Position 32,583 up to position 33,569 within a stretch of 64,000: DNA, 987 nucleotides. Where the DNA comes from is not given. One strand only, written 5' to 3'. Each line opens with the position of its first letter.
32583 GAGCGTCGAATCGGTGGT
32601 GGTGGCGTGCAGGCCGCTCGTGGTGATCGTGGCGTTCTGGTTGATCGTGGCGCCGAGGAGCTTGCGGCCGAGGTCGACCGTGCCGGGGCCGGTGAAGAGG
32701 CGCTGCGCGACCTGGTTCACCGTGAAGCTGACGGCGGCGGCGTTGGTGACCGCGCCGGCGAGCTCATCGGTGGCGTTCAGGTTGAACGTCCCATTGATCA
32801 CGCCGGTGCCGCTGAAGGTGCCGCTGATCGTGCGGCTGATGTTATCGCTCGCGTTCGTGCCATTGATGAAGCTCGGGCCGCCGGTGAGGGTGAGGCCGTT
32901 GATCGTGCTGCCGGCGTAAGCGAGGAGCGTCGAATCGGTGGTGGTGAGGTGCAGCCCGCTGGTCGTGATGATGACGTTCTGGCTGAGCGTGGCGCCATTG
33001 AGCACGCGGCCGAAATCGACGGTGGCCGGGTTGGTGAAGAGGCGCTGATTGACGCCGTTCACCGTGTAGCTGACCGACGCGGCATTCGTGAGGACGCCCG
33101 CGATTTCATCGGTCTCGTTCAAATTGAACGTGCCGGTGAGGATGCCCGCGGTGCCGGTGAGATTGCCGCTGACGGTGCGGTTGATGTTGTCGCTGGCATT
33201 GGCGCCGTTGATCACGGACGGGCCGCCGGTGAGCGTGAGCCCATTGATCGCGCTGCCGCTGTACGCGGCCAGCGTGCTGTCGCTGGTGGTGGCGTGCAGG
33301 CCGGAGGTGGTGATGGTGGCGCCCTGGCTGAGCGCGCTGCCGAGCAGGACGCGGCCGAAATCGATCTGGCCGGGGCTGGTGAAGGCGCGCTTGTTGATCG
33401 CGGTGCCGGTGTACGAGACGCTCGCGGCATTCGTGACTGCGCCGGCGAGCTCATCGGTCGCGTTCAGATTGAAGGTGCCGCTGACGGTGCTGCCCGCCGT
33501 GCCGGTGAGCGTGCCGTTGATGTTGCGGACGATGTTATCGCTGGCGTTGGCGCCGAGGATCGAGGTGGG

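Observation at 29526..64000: ORF of more than 34.4 kb encoding an apparently cysteine-free beta-helical protein that is not a classical autotransporter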

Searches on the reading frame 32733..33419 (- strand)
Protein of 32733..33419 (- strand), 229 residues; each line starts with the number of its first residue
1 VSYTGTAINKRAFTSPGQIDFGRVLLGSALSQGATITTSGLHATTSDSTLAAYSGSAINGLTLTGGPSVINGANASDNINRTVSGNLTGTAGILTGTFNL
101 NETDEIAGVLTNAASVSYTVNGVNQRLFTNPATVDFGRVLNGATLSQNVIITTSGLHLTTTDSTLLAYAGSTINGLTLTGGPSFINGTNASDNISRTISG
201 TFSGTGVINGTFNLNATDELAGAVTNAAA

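Call 55: search_protein_families(library=pfam, alignment_id=A2, max_evalue=1)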
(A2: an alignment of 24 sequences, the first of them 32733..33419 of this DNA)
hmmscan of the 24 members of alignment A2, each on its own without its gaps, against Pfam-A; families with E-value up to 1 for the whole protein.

A. member 1, window:32733-33419:- (229 aa): 4 families
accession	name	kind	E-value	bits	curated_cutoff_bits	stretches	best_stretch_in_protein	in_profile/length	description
PF15780.11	ASH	-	0.024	15.3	27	0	128-164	8-44/98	Abnormal spindle-like microcephaly-assoc'd, ASPM-SPD-2-Hydin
PF13353.11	Fer4_12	-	0.065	14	22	0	44-95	39-90/137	4Fe-4S single cluster domain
PF14874.12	PapD-like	-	0.078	13.6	27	0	128-153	5-30/102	Flagellar-associated PapD-like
PF09858.14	DUF2085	-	0.49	11.3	25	0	175-208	56-88/90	Predicted membrane protein (DUF2085)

B. families by the number of members that match (of 24 scanned): 10 families
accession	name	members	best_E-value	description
PF09858.14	DUF2085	7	0.0018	Predicted membrane protein (DUF2085)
PF19765.4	DUF6252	3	0.16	Family of unknown function (DUF6252)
PF03652.20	RuvX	2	0.0017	Holliday junction resolvase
PF20257.3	SAM_HAT_C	1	0.0057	SAM hydroxide adenosyltransferase C-terminal domain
PF04333.18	MlaA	1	0.012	MlaA lipoprotein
PF15780.11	ASH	1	0.024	Abnormal spindle-like microcephaly-assoc'd, ASPM-SPD-2-Hydin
PF13353.11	Fer4_12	1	0.065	4Fe-4S single cluster domain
PF14874.12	PapD-like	1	0.078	Flagellar-associated PapD-like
PF10698.15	DUF2505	1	0.2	Protein of unknown function (DUF2505)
PF13277.11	YmdB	1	0.78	YmdB-like protein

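Call 56: search_solved_structures(query=A2, max_evalue=1)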
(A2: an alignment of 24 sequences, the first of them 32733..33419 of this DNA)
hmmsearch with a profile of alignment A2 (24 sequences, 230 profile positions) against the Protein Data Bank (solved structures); distinct sequences matched with E-value up to 1: 1.
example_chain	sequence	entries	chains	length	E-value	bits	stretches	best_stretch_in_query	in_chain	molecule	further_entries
3g6a_L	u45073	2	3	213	0.4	13.2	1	179-224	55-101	CNTO607 Fab Light chain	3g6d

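Call 61: predict_structure(alignment_id=A2)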
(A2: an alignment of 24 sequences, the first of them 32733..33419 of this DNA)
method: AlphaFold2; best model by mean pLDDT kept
length: 229 residues; sequences in the alignment: 24
mean_pLDDT: 93.7   pTM: 0.79
mean pLDDT of the five models: 93.7, 93.4, 92.7, 92.7, 91.9
residues with pLDDT >= 90: 190; 70-90: 38; 50-70: 1; < 50: 0
segments of 3 or more residues with pLDDT < 50: none
pLDDT, mean of each block of 10 residues (from residue 1): 84 95 97 95 90 96 92 90 98 97 91 96 95 90 95 94 96 95 92 95 91 95 94
secondary structure, 60 per line:
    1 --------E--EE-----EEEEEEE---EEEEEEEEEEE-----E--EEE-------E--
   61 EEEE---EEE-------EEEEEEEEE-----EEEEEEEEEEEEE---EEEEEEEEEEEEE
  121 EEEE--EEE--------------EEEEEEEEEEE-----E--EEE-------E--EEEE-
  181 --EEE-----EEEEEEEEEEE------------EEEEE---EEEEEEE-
elements in order: E19-25 E29-39 E48-50 E61-64 E68-70 E78-86 E92-104 E108-124 E127-129 E144-154 E163-165 E176-179 E183-185 E191-201 E214-218 E222-228

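Call 63: fold_search(model_id=the predicted structure, library=pdb)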
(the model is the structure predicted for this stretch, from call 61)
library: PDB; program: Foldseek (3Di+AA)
matches with E <= 10: 1895; with E <= 0.001: 60
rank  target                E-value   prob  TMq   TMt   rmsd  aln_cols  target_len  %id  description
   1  7som_D                1.6e-07  1.00  0.40  0.10   7.8       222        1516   14  Ciliary C2 central pair apparatus isolated from Chlamydomonas reinhardtii (released 2022-04-13)
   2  7sqc_F0               1.6e-07  1.00  0.37  0.29  10.0       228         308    9  Ciliary C1 central pair apparatus isolated from Chlamydomonas reinhardtii (released 2022-04-13)
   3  7sqc_T1               1.6e-07  1.00  0.35  0.18  10.2       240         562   12  Ciliary C1 central pair apparatus isolated from Chlamydomonas reinhardtii (released 2022-04-13)
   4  7sqc_O0               2.2e-07  1.00  0.58  0.14   4.5       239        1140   17  Ciliary C1 central pair apparatus isolated from Chlamydomonas reinhardtii (released 2022-04-13)
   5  9ijj_h                2.4e-07  1.00  0.43  0.11   7.2       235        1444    8  In situ structure of the central apparatus in mouse sperm axoneme. (released 2025-06-04)
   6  7sqc_T3               3.9e-07  1.00  0.33  0.26   9.3       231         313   12  Ciliary C1 central pair apparatus isolated from Chlamydomonas reinhardtii (released 2022-04-13)
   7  9ijj_4A               6.1e-07  1.00  0.42  0.06   8.5       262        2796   10  In situ structure of the central apparatus in mouse sperm axoneme. (released 2025-06-04)
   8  9ijj_L                7.1e-07  1.00  0.31  0.31  12.6       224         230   10  In situ structure of the central apparatus in mouse sperm axoneme. (released 2025-06-04)
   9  7sqc_2A               1.0e-06  1.00  0.36  0.16   9.1       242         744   12  Ciliary C1 central pair apparatus isolated from Chlamydomonas reinhardtii (released 2022-04-13)
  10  9ijj_4H               1.1e-06  1.00  0.37  0.04  10.3       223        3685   11  In situ structure of the central apparatus in mouse sperm axoneme. (released 2025-06-04)
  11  9ijj_4I               1.2e-06  1.00  0.37  0.05   9.3       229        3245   11  In situ structure of the central apparatus in mouse sperm axoneme. (released 2025-06-04)
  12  9ijj_O                5.7e-06  1.00  0.48  0.11   7.1       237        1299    9  In situ structure of the central apparatus in mouse sperm axoneme. (released 2025-06-04)
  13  8jmw_A                7.1e-06  1.00  0.34  0.17  14.5       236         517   15  Fibril form of serine peptidase Vpr (released 2023-12-06)
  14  8sgt_A                1.0e-05  1.00  0.26  0.12  12.9       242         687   12  Cryo-EM structure of human NCX1 in Ca2+ bound, activated state (group II in the presence of 0.5 mM Ca2+) (released 2023-10-11)
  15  7sqc_O1               1.1e-05  1.00  0.31  0.12  13.1       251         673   12  Ciliary C1 central pair apparatus isolated from Chlamydomonas reinhardtii (released 2022-04-13)
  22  2e6j_MODEL_1_A        7.0e-05  1.00  0.34  0.62   4.8       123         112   13  Solution structure of the C-terminal PapD-like domain from human HYDIN protein (released 2007-07-03)
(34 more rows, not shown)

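Call 71: search_protein_representatives(alignment_id=A2)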
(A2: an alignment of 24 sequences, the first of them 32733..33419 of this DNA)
Query: 24 sequences, 230 profile positions. Proteins with E-value up to 0.001 (for the whole library): 138; up to 1e-10: 81; up to 1e-30: 33. The best 138 are listed.
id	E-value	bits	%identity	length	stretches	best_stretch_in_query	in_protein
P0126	1.9e-271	910.8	-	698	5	1-226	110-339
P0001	9.7e-238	800.5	-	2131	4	1-226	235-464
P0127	8.8e-223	751.5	-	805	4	1-226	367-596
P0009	3.5e-166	566.3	-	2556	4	4-229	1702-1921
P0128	2.1e-143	491.8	-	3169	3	3-229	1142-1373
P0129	7.6e-98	342.8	-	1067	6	1-230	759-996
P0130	3.2e-97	340.7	-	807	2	1-227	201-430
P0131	1.8e-92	325.2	-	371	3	1-201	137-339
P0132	1.8e-90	318.6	-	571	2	7-229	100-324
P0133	2.1e-87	308.6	-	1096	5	39-223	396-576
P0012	1.9e-80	285.8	-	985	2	1-230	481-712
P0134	1.2e-79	283.2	-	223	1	1-208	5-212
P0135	1.7e-77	276.2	-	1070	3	1-201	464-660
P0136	3.3e-72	258.9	-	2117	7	2-187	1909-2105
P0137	2.4e-66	239.7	-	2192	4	4-226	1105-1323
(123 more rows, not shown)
